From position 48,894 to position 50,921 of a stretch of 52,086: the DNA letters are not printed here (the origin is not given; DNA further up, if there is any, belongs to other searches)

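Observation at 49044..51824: nirK and a hydroxylamine-oxidoreductase-family gene in one tight operon, without amo/haoB/cycAB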

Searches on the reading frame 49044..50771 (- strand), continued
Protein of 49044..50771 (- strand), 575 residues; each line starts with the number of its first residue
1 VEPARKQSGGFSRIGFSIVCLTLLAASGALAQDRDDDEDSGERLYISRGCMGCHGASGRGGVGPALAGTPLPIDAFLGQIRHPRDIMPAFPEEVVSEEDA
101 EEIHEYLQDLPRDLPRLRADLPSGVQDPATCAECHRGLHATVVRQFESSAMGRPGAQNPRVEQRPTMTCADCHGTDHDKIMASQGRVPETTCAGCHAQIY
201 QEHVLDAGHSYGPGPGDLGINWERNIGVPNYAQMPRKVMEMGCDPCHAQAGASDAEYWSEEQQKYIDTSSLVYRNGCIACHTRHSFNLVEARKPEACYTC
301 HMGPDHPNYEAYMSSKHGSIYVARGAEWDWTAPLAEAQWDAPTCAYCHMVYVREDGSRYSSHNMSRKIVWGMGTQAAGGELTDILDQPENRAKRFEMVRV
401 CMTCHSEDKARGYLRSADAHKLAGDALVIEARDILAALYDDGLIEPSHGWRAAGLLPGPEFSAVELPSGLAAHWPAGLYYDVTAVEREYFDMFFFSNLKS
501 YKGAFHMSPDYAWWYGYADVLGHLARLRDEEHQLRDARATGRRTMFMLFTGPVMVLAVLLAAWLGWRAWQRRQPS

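Call 28: search_protein_families(library=pfam, proteins=[L026:3-1754:+, L018:1875-3149:+, L001:872-1849:+, L001:2559-4556:+, L007:407-1405:+, L039:1371-2582:-, L002:3648-5042:+, L018:4851-5501:+, L009:7272-9167:-, L001:1584-2117:+], max_evalue=0.001)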
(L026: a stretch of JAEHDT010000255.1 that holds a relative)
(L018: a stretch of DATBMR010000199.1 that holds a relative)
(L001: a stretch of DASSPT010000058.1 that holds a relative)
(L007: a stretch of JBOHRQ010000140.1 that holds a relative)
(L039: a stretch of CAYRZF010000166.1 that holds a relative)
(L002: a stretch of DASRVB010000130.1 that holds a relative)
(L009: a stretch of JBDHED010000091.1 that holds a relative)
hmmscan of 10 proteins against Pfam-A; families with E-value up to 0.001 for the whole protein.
L026:3-1754:+ (583 aa): 1 family
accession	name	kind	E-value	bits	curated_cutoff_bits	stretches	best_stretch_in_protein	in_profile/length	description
PF00115.25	COX1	-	9.7e-63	213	34.8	1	41-494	4-435/436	Cytochrome C and Quinol oxidase polypeptide I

L018:1875-3149:+ (424 aa): 5 families
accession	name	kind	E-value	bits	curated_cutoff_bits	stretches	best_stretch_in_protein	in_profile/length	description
PF00116.26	COX2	-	3.8e-19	69.2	22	1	209-276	46-113/120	Cytochrome C oxidase subunit II, periplasmic domain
PF00034.26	Cytochrom_C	-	2.9e-08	35.3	21.3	1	317-408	1-89/90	Cytochrome c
PF13442.11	Cytochrome_CBB3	-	1.3e-07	32.2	27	1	317-405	3-68/68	Cytochrome C oxidase, cbb3-type, subunit III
PF13473.12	Cupredoxin_1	-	6.9e-07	29.7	27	1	203-269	29-95/104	Cupredoxin-like domain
PF02790.20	COX2_TM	-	4.6e-06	27.1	22.8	1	92-169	7-84/88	Cytochrome C oxidase subunit II, transmembrane domain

L001:872-1849:+ (325 aa): 3 families
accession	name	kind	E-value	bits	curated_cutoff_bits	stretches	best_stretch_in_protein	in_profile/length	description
PF02630.20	SCO1-SenC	-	8.5e-18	65.1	22.8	1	181-305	3-132/134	SCO1/SenC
PF00578.27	AhpC-TSA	-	3.7e-07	30.6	26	1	175-309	1-123/124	AhpC/TSA family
PF08534.16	Redoxin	-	1.2e-05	25.6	26.6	1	175-310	2-131/148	Redoxin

L001:2559-4556:+ (665 aa): 2 families
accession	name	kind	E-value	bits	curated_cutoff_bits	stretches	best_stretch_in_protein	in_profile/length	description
PF13229.12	Beta_helix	-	1.1e-18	67.8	25.9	2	401-574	2-141/158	Right handed beta helix region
PF05048.19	NosD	-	3.5e-06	27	23.6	1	445-602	45-169/212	Periplasmic copper-binding protein (NosD)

L007:407-1405:+ (332 aa): 1 family
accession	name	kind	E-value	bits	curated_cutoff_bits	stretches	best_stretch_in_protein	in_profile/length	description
PF02679.21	ComA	-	2.2e-82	276.6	25.2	1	70-319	1-242/243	(2R)-phospho-3-sulfolactate synthase (ComA)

L039:1371-2582:- (403 aa): 0 families

L002:3648-5042:+ (464 aa): 2 families
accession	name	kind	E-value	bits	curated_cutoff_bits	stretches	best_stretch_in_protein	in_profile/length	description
PF03972.19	MmgE_PrpD_N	-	3.3e-78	262.7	32.1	1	16-256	1-242/244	MmgE/PrpD N-terminal domain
PF19305.4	MmgE_PrpD_C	-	1.2e-43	149.4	32.1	1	273-449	1-172/173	MmgE/PrpD C-terminal domain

L018:4851-5501:+ (216 aa): 1 family
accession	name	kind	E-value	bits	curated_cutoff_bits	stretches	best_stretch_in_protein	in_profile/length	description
PF00510.24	COX3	-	6.6e-17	62.7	23.8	1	22-213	75-257/258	Cytochrome c oxidase subunit III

L009:7272-9167:- (631 aa): 1 family
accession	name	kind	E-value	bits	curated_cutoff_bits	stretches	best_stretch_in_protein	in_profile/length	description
PF01433.26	Peptidase_M1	-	1.9e-15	57.5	27.7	1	377-532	59-218/218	Peptidase family M1 domain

L001:1584-2117:+ (177 aa): 0 families

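Call 40: search_solved_structures(query=L071:5908-7665:+, max_evalue=0.001, show_alignments=2)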
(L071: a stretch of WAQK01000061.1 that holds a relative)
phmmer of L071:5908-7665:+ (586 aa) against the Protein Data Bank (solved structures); distinct sequences matched with E-value up to 0.001: 10.
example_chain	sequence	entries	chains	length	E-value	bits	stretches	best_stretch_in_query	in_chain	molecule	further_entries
6h5l_A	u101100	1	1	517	7.9e-36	126.9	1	53-267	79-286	Similar to hydroxylamine oxidoreductase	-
4fas_A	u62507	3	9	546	7.9e-29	103.8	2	85-273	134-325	Hydroxylamine oxidoreductase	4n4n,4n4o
6m0p_A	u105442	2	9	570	8.4e-29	103.7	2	85-273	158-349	Aerobic hydroxylamine oxidoreductase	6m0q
1fgj_A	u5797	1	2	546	1.1e-28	103.4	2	85-268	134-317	HYDROXYLAMINE OXIDOREDUCTASE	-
4n4j_A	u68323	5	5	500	9.7e-27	96.9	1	51-273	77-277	hydroxylamine oxidoreductase | Similar to hydroxylamine oxidoreductase hao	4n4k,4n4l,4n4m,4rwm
6t5e_A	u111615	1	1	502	1.2e-25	93.3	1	51-273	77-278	Hydroxylamine oxidoreductase-like protein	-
6hif_G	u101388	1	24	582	2.2e-24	89.1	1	189-274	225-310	Hydrazine dehydrogenase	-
4qo5_A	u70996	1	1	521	2.9e-24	88.7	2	179-266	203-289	Hypothetical multiheme protein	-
8qox_B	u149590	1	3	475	4.9e-06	28.5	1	469-582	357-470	Conserved membrane protein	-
4lin_A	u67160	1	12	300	0.00019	23.2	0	461-534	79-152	Tail needle protein gp26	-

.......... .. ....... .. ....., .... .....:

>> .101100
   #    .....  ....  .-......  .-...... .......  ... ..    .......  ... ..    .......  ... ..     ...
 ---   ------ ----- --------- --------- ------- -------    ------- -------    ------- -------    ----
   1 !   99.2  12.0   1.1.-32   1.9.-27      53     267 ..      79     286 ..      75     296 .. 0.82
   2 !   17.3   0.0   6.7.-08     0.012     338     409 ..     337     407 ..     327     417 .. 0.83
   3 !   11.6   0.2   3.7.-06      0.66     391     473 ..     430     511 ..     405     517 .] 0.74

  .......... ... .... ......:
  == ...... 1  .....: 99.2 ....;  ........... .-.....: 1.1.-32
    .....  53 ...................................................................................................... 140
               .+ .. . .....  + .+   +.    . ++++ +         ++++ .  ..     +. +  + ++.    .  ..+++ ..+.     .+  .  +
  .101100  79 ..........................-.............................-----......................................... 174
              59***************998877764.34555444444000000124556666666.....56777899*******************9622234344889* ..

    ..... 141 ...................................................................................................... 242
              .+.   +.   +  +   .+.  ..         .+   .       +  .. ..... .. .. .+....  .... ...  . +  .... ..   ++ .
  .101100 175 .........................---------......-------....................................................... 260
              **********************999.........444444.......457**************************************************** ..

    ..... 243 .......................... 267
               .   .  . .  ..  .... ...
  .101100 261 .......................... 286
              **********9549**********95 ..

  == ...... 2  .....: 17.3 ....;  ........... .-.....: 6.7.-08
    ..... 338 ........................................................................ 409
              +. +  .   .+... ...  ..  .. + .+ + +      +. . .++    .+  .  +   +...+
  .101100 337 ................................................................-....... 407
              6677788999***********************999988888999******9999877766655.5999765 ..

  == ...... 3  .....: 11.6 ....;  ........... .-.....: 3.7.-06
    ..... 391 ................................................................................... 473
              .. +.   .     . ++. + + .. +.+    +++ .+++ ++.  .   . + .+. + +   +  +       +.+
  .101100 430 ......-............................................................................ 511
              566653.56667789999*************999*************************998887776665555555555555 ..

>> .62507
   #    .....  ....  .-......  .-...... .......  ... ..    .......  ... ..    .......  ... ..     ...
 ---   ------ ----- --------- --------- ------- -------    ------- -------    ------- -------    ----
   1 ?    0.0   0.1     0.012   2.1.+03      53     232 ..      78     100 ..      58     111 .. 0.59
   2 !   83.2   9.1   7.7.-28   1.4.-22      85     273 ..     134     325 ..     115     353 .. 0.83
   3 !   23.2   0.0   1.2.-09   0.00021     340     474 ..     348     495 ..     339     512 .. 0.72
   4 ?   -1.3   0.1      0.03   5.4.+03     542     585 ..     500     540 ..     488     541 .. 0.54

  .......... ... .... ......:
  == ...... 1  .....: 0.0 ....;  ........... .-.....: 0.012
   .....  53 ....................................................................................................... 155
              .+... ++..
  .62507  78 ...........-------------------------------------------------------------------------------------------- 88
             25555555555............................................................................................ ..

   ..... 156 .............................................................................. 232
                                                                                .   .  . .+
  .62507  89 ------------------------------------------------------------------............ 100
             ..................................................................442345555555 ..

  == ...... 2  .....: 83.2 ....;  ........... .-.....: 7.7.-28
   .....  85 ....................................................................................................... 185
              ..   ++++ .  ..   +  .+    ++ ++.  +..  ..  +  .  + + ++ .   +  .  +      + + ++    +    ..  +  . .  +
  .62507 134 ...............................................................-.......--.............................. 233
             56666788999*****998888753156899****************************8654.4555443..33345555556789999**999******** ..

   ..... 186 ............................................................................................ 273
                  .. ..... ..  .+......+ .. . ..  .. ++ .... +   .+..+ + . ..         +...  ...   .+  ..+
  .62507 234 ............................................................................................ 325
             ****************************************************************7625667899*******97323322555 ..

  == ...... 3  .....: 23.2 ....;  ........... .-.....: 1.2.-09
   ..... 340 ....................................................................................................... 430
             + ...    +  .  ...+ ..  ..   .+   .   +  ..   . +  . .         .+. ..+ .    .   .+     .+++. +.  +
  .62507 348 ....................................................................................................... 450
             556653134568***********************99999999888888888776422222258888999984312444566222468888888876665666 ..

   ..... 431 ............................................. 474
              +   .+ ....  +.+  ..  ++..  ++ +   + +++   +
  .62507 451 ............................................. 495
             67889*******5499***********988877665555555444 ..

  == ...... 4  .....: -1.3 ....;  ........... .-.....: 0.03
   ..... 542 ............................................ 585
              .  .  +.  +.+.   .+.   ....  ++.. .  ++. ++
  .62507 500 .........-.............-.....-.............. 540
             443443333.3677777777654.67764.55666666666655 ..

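Call 46: search_solved_structures(query=L071:7045-7347:+, max_evalue=10, show_alignments=5)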
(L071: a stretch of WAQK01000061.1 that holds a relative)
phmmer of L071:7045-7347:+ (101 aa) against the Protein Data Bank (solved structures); distinct sequences matched with E-value up to 10: 2.
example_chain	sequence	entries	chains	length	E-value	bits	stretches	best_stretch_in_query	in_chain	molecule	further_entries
6h5l_A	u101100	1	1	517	0.045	17.2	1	24-93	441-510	Similar to hydroxylamine oxidoreductase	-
3lg7_A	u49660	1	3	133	0.25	14.8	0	66-100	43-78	4E10_S0_1EZ3A_002_C (T246)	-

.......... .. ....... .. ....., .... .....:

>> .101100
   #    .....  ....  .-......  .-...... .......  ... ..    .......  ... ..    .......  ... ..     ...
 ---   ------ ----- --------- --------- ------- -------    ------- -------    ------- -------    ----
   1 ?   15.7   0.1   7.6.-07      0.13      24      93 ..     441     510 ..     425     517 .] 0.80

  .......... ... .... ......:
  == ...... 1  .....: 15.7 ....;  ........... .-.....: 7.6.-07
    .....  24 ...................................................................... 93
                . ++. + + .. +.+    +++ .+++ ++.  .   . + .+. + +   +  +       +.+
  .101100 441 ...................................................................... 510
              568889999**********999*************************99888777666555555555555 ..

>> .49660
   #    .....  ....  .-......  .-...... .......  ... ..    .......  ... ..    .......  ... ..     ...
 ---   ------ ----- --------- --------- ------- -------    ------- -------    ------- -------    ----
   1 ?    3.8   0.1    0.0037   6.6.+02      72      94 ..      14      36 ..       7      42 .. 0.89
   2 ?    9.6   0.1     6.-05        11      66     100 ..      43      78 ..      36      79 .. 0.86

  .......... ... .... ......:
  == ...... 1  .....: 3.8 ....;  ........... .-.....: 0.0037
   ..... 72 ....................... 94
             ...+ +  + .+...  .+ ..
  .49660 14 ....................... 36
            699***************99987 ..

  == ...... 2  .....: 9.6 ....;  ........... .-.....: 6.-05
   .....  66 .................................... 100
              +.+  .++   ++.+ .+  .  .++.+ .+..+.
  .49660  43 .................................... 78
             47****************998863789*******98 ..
